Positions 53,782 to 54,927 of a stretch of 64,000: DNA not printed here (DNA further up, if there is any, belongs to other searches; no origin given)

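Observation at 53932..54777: DapF homologue in which both catalytic cysteines read as serine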

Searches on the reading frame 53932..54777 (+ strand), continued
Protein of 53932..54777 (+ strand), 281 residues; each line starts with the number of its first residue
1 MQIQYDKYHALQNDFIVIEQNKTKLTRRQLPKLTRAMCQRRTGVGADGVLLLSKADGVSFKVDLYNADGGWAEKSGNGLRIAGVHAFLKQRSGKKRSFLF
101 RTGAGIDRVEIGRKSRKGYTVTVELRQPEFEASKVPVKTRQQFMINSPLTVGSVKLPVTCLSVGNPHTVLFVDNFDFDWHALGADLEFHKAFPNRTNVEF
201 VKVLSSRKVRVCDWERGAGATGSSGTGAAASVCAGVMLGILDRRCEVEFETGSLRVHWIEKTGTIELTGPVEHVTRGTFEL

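Call 45: find_homologous_proteins(query=P0163, max_evalue=1e-10)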
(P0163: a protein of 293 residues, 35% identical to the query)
Query P0163 (293 aa): 4447 proteins with E <= 1e-10 among 7031 candidates; the best 120 are listed.
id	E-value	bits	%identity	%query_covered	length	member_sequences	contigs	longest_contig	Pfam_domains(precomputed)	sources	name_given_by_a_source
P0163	8.9e-192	654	100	100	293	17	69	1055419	PF01678.25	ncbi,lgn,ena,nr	ncbi:MAG: diaminopimelate epimerase [Acidobacteria bacterium]|nr:diaminopimelate epimerase [Acidobac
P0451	1.2e-165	568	85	100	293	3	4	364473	PF01678.25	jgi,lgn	-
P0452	3.4e-163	560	83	100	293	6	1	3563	PF01678.25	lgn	-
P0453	4.8e-156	537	81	99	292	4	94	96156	PF01678.25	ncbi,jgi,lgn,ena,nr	ncbi:MAG: diaminopimelate epimerase [Acidobacteria bacterium ACB1]|nr:Diaminopimelate epimerase [Pyr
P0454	1.2e-155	535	80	99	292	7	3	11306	PF01678.25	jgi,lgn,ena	-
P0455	1.1e-152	525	77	100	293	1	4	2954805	PF01678.25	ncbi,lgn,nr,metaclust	ncbi:MAG: diaminopimelate epimerase [Acidobacteria bacterium OLB17]|nr:MAG: diaminopimelate epimeras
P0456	1.0e-141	490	81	91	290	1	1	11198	PF01678.25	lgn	-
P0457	1.1e-112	394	61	97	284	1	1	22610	PF01678.25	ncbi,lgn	-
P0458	1.1e-110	388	59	98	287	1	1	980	PF01678.25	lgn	-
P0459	2.5e-110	387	60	96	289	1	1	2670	PF01678.25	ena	-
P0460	9.2e-109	381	61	97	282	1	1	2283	PF01678.25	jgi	jgi:diaminopimelate epimerase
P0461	2.9e-108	380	59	97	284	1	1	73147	PF01678.25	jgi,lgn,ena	-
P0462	3.7e-108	379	62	96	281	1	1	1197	PF01678.25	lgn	-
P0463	4.2e-108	379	62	97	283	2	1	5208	PF01678.25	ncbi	-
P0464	9.7e-108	378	61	97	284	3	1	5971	PF01678.25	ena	-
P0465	1.3e-107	378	61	97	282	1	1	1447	PF01678.25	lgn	-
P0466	2.8e-107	377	63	96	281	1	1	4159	PF01678.25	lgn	-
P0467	3.5e-107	376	60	97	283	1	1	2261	PF01678.25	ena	-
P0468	3.6e-107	376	60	95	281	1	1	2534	PF01678.25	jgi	jgi:diaminopimelate epimerase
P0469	5.1e-107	376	60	96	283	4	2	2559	PF01678.25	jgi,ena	-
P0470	6.7e-107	375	60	97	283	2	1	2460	PF01678.25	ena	-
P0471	6.9e-107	375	61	96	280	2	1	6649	PF01678.25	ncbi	-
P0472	7.8e-107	375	62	96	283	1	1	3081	PF01678.25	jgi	jgi:diaminopimelate epimerase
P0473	9.1e-107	375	59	97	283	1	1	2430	PF01678.25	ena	-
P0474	9.3e-107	375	60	97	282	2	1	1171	PF01678.25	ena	-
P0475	1.0e-106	375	60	97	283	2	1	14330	PF01678.25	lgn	-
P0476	1.2e-106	375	61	97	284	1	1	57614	PF01678.25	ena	-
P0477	1.3e-106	374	59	97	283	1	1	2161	PF01678.25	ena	-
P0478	1.3e-106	374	60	96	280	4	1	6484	PF01678.25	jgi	jgi:diaminopimelate epimerase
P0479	1.6e-106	374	58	97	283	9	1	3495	PF01678.25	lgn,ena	-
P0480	1.9e-106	374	60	97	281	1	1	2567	PF01678.25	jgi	jgi:diaminopimelate epimerase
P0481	2.4e-106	373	60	97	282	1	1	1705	PF01678.25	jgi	jgi:diaminopimelate epimerase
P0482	2.5e-106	373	60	96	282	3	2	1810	PF01678.25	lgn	-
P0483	2.8e-106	373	60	97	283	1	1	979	PF01678.25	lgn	-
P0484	3.6e-106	373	60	97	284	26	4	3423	PF01678.25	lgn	-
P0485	4.7e-106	373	59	97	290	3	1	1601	PF01678.25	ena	-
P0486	5.4e-106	372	57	96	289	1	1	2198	PF01678.25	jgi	jgi:diaminopimelate epimerase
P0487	7.5e-106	372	61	97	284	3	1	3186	PF01678.25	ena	-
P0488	7.6e-106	372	58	97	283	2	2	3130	PF01678.25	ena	-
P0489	8.0e-106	372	58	97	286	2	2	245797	PF01678.25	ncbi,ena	-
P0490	1.0e-105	371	62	97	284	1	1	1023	PF01678.25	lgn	-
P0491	1.3e-105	371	59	95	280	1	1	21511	PF01678.25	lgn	-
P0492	1.3e-105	371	58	96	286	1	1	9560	PF01678.25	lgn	-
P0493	1.4e-105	371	59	96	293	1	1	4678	PF01678.25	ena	-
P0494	1.5e-105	371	58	96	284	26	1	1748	PF01678.25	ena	-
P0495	1.5e-105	371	60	97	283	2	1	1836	PF01678.25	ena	-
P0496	2.0e-105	370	59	97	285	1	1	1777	PF01678.25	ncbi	-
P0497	2.3e-105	370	60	97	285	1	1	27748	PF01678.25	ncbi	ncbi:MAG: diaminopimelate epimerase [Acidobacteriota bacterium]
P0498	2.7e-105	370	60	97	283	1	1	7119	PF01678.25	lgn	-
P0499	3.2e-105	370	59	96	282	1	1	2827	PF01678.25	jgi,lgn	jgi:diaminopimelate epimerase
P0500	3.7e-105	370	59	97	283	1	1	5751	PF01678.25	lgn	-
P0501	3.8e-105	370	59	96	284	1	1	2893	PF01678.25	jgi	jgi:diaminopimelate epimerase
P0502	4.2e-105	369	58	97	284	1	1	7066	PF01678.25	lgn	-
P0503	5.8e-105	369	60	96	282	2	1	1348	PF01678.25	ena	-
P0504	5.8e-105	369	59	98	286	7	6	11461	PF01678.25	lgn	-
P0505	6.3e-105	369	60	96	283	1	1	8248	PF01678.25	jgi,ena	-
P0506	7.1e-105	369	60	97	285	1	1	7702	PF01678.25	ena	-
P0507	7.9e-105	369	59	96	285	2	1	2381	PF01678.25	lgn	-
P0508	7.9e-105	369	61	97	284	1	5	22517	PF01678.25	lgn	-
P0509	7.9e-105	369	59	97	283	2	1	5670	PF01678.25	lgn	-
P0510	1.0e-104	368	61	96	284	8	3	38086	PF01678.25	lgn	-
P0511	1.0e-104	368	61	96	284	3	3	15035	PF01678.25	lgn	-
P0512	1.1e-104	368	59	98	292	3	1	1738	PF01678.25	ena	-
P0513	1.1e-104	368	58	97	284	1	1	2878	PF01678.25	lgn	-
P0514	1.1e-104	368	60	96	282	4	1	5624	PF01678.25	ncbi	-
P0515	1.2e-104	368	58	97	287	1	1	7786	PF01678.25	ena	-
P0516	1.3e-104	368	59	97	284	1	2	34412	PF01678.25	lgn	-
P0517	1.5e-104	368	60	96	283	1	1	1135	PF01678.25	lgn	-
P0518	1.9e-104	367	60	96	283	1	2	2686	PF01678.25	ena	-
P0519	2.0e-104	367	60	96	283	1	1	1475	PF01678.25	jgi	-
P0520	2.1e-104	367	58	96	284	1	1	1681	PF01678.25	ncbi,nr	ncbi:MAG TPA: diaminopimelate epimerase [Pyrinomonadaceae bacterium]|nr:diaminopimelate epimerase [P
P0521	2.1e-104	367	59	96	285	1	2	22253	PF01678.25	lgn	-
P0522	2.3e-104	367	59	97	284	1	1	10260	PF01678.25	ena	-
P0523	2.8e-104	367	60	96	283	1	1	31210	PF01678.25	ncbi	-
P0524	2.8e-104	367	57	96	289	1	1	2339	PF01678.25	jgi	-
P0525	3.0e-104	367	58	97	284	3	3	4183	PF01678.25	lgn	-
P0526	3.1e-104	367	59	97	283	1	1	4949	PF01678.25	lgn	-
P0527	3.4e-104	366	57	96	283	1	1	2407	PF01678.25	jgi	jgi:diaminopimelate epimerase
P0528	3.5e-104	366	60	97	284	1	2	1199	PF01678.25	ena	-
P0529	3.6e-104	366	58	96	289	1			PF01678.25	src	-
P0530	3.7e-104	366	59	96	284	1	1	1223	PF01678.25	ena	-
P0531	3.8e-104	366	59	96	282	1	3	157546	PF01678.25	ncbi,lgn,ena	ncbi:MAG: diaminopimelate epimerase [Pyrinomonadaceae bacterium]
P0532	4.2e-104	366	57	97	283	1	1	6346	PF01678.25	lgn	-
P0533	4.8e-104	366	57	97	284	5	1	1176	PF01678.25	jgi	jgi:diaminopimelate epimerase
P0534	4.9e-104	366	59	96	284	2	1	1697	PF01678.25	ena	-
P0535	5.6e-104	366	59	96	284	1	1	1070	PF01678.25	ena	-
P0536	5.9e-104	366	59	97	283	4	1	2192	PF01678.25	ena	-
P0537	5.9e-104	366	57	97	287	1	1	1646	PF01678.25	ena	-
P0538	6.0e-104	366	57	97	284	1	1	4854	PF01678.25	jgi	-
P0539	6.2e-104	366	57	97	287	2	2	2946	PF01678.25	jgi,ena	-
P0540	6.5e-104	366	58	97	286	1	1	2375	PF01678.25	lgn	-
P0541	7.2e-104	365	59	98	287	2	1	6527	PF01678.25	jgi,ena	-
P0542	7.5e-104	365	58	97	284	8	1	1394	PF01678.25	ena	-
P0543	7.9e-104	365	60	96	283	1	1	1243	PF01678.25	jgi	-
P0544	8.3e-104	365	60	96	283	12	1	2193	PF01678.25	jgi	-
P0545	9.2e-104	365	58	98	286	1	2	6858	PF01678.25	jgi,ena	-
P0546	9.2e-104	365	59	96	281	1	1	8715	PF01678.25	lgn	-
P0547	1.0e-103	365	60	97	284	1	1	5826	PF01678.25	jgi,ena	jgi:diaminopimelate epimerase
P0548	1.1e-103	365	58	97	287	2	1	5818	PF01678.25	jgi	jgi:diaminopimelate epimerase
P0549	1.2e-103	365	60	96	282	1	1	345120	PF01678.25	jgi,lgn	jgi:diaminopimelate epimerase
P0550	1.3e-103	365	57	96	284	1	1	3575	PF01678.25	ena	-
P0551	1.3e-103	365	61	96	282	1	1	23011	PF01678.25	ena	-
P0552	1.3e-103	364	60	96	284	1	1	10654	PF01678.25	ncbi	-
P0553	1.5e-103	364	58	96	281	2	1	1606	PF01678.25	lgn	-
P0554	1.7e-103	364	61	96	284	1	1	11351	PF01678.25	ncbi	-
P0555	1.8e-103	364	59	96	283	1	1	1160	PF01678.25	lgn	-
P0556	1.8e-103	364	58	97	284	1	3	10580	PF01678.25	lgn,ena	-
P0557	2.1e-103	364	58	96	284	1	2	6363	PF01678.25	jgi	-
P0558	2.3e-103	364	59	96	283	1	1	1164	PF01678.25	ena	-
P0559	2.3e-103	364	59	96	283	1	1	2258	PF01678.25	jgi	-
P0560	2.6e-103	364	59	97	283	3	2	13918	PF01678.25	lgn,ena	-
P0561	2.7e-103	363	59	97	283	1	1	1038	PF01678.25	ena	-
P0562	2.9e-103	363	58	96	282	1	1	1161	PF01678.25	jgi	-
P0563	2.9e-103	363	60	96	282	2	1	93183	PF01678.25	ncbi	-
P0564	3.1e-103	363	57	97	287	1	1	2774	PF01678.25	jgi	-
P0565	3.1e-103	363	58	96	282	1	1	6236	PF01678.25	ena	-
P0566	3.1e-103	363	57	96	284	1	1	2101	PF01678.25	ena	-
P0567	3.3e-103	363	58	95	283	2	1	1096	PF01678.25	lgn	-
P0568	3.4e-103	363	59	97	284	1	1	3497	PF01678.25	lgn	-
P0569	3.5e-103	363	60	96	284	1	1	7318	PF01678.25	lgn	-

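Call 58: find_encoding_contigs(protein=P0368, flank=5000, max_places=1)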
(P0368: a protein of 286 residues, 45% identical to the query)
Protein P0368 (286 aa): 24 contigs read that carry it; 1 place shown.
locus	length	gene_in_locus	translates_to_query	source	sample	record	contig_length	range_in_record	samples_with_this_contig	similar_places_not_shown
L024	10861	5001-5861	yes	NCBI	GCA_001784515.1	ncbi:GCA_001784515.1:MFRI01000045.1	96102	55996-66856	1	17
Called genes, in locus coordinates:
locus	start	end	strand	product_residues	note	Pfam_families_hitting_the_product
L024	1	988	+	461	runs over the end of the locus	PF00460:Flg_bb_rod (weak), PF22638:FlgK_D1, PF06429:Flg_bbr_C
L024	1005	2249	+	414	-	PF00669:Flagellin_N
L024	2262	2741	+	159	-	PF02623:FliW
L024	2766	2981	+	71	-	PF02599:CsrA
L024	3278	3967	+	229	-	PF04298:Zn_peptidase_2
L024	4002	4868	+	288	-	PF01745:IPT, PF01715:IPPT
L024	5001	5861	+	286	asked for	PF01678:DAP_epimerase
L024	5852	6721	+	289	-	PF02401:LYTB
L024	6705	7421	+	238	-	PF22935:RM44_endonuclase, PF14622:Ribonucleas_3_3, PF00636:Ribonuclease_3, PF00035:dsrm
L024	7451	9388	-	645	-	PF13292:DXP_synthase_N, PF00456:Transketolase_N (faint), PF02779:Transket_pyr, PF02780:Transketolase_C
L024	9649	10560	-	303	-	PF00348:polyprenyl_synt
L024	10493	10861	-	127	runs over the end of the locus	PF02609:Exonuc_VII_S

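Call 59: find_encoding_contigs(protein=P0340, flank=8000, max_places=1)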
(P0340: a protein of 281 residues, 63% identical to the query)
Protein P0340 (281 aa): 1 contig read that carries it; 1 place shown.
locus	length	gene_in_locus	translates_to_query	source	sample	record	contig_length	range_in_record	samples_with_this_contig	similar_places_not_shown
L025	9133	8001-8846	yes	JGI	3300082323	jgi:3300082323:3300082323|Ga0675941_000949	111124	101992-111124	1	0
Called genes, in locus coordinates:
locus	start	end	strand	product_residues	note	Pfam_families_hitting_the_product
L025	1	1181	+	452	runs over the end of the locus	PF20094:GWxTD_dom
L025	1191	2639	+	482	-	PF20094:GWxTD_dom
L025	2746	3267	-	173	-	PF07610:DUF1573 (weak), PF22544:HYDIN_VesB_CFA65-like_Ig (weak)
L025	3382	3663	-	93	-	-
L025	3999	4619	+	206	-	PF01726:LexA_DNA_bind, PF00717:Peptidase_S24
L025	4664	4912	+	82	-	-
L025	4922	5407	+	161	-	PF05163:DinB (weak), PF12867:DinB_2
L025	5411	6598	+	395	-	PF00817:IMS, PF21999:IMS_HHH_1 (weak), PF11799:IMS_C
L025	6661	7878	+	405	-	PF00155:Aminotran_1_2, PF12897:Asp_aminotransf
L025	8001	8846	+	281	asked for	PF01678:DAP_epimerase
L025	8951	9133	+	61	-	?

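Call 60: predict_structure(alignment_id=A1)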
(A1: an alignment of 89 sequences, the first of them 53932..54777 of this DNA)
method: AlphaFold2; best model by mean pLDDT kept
length: 281 residues; sequences in the alignment: 89
mean_pLDDT: 96.0   pTM: 0.92
mean pLDDT of the five models: 96.0, 95.0, 94.2, 93.9, 93.6
residues with pLDDT >= 90: 266; 70-90: 15; 50-70: 0; < 50: 0
segments of 3 or more residues with pLDDT < 50: none
pLDDT, mean of each block of 10 residues (from residue 1): 96 96 88 96 96 96 96 95 97 92 96 95 97 96 98 96 96 97 97 97 99 94 95 98 98 98 98 97 84
secondary structure, 60 per line:
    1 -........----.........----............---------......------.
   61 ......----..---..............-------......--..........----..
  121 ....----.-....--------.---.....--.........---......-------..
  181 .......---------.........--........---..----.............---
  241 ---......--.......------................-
elements in order: E2-9 E14-19 H27-38 E48-53 E60-66 H76-89 E97-102 E105-114 E119-124 E147-151 E154-162 E166-171 H179-187 E197-205 E208-215 H225-237 E244-249 E252-258 E265-280

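Call 63: fold_search(model_id=the predicted structure, library=pdb)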
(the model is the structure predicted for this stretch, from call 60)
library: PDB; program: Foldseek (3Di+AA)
matches with E <= 10: 348; with E <= 0.001: 105
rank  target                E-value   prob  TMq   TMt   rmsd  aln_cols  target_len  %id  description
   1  9mro_A                1.3e-32  1.00  0.92  0.92   2.3       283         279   36  Crystal structures of a cyanobacterial DAP epimerase bound to either D,L-aziDAP or D,L-alpha-methyl DAP (released 2025-07-16)
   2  3ejx_B                3.7e-31  1.00  0.89  0.87   2.2       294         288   35  Crystal structure of diaminopimelate epimerase from Arabidopsis thaliana in complex with LL-AziDAP (released 2009-02-17)
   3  3ejx_A                5.2e-31  1.00  0.90  0.88   2.3       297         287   35  Crystal structure of diaminopimelate epimerase from Arabidopsis thaliana in complex with LL-AziDAP (released 2009-02-17)
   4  3ejx_D                5.2e-31  1.00  0.89  0.83   2.3       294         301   35  Crystal structure of diaminopimelate epimerase from Arabidopsis thaliana in complex with LL-AziDAP (released 2009-02-17)
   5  8qzy_A                4.8e-30  1.00  0.83  0.85   3.2       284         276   31  Structural and biochemical characterization of diaminopimelate epimerase from Pseudomonas aeruginosa (released 2024-11-06)
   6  2otn_A                2.1e-29  1.00  0.84  0.81   3.3       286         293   30  Crystal structure of the catalytically active form of diaminopimelate epimerase from Bacillus anthracis (released 2008-03-04)
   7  8qzy_B                3.0e-29  1.00  0.85  0.86   2.9       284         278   31  Structural and biochemical characterization of diaminopimelate epimerase from Pseudomonas aeruginosa (released 2024-11-06)
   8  5ha4_A                3.0e-29  1.00  0.85  0.85   2.8       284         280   29  Structure of a diaminopimelate epimerase from Acinetobacter baumannii (released 2016-01-27)
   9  4ik0_B                5.1e-29  1.00  0.83  0.85   3.1       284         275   31  Crystal structure of diaminopimelate epimerase Y268A mutant from Escherichia coli (released 2013-02-20)
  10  5ha4_B                5.1e-29  1.00  0.84  0.84   2.8       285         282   30  Structure of a diaminopimelate epimerase from Acinetobacter baumannii (released 2016-01-27)
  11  6d13_A                7.5e-29  1.00  0.84  0.86   3.0       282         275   31  Crystal structure of E.coli RppH-DapF complex (released 2018-05-23)
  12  4ijz_B                9.0e-29  1.00  0.83  0.85   3.1       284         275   31  Crystal structure of diaminopimelate epimerase from Escherichia coli (released 2013-02-20)
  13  2q9h                  1.0e-28  1.00  0.83  0.85   3.2       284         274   29  Crystal structure of the C73S mutant of diaminopimelate epimerase (released 2007-10-23)
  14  4ijz_A                1.3e-28  1.00  0.81  0.83   3.4       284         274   31  Crystal structure of diaminopimelate epimerase from Escherichia coli (released 2013-02-20)
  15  2q9j                  1.5e-28  1.00  0.81  0.83   3.4       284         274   29  Crystal structure of the C217S mutant of diaminopimelate epimerase (released 2007-10-23)
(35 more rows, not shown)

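Call 65: search_protein_families(library=ncbifam, proteins=[P0128, P0163, P0146, P0129, P0368], max_evalue=1e-10)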
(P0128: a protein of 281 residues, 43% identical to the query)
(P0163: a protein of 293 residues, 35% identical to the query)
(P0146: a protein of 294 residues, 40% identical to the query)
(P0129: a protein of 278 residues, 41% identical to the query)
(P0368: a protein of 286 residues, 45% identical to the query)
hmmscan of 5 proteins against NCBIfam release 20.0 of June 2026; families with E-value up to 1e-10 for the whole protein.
P0128 (281 aa): 2 families
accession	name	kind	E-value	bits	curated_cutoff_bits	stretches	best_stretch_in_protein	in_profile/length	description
TIGR00652.1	DapF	equivalog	1.7e-83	280.2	114.65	1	4-280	1-269/270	diaminopimelate epimerase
NF038284.1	bifunc_DapF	exception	8e-29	100.7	350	1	10-248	16-232/254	bifunctional diaminopimelate epimerase/glutamate racemase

P0163 (293 aa): 2 families
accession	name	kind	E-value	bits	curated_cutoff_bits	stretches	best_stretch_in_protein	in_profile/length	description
TIGR00652.1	DapF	equivalog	3e-60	203.9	114.65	1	5-280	2-266/270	diaminopimelate epimerase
NF038284.1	bifunc_DapF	exception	2.8e-16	59.6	350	0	30-109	31-103/254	bifunctional diaminopimelate epimerase/glutamate racemase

P0146 (294 aa): 2 families
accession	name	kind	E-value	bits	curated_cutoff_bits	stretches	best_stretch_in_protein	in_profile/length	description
TIGR00652.1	DapF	equivalog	3.5e-65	220.1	114.65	1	10-286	3-268/270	diaminopimelate epimerase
NF038284.1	bifunc_DapF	exception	3.4e-21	75.7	350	1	167-278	140-254/254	bifunctional diaminopimelate epimerase/glutamate racemase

P0129 (278 aa): 2 families
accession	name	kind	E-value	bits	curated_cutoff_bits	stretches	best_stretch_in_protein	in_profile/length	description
TIGR00652.1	DapF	equivalog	3.1e-54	184.2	114.65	1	6-274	4-268/270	diaminopimelate epimerase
NF038284.1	bifunc_DapF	exception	1.5e-14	53.9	350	1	8-245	15-234/254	bifunctional diaminopimelate epimerase/glutamate racemase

P0368 (286 aa): 2 families
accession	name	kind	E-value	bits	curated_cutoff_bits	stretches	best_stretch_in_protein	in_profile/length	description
TIGR00652.1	DapF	equivalog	1.3e-97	326.5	114.65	1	1-279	1-269/270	diaminopimelate epimerase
NF038284.1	bifunc_DapF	exception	3.2e-34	118.4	350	1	7-267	16-251/254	bifunctional diaminopimelate epimerase/glutamate racemase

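Call 74: find_encoding_contigs(protein=P0125, flank=6000, max_places=1)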
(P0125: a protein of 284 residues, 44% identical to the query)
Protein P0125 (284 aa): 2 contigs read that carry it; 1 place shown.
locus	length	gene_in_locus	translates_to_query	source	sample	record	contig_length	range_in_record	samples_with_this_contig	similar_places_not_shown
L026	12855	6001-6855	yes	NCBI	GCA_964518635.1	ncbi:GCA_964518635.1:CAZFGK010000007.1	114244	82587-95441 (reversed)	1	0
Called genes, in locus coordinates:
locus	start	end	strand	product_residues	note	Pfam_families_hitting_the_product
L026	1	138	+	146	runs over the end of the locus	-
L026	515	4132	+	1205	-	PF22544:HYDIN_VesB_CFA65-like_Ig (faint), PF18962:Por_Secre_tail (weak)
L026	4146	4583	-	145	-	-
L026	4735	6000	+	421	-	PF00155:Aminotran_1_2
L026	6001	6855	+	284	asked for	PF01678:DAP_epimerase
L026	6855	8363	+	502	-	PF04715:, PF00425:Chorismate_bind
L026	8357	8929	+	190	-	PF00117:GATase, PF07722:Peptidase_C26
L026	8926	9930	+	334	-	PF02885:Glycos_trans_3N, PF00591:Glycos_transf_3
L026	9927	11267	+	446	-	PF12832:MFS_1_like (weak), PF07690:MFS_1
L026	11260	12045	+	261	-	PF00218:IGPS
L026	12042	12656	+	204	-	PF00697:PRAI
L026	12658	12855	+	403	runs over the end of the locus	PF00291:PALP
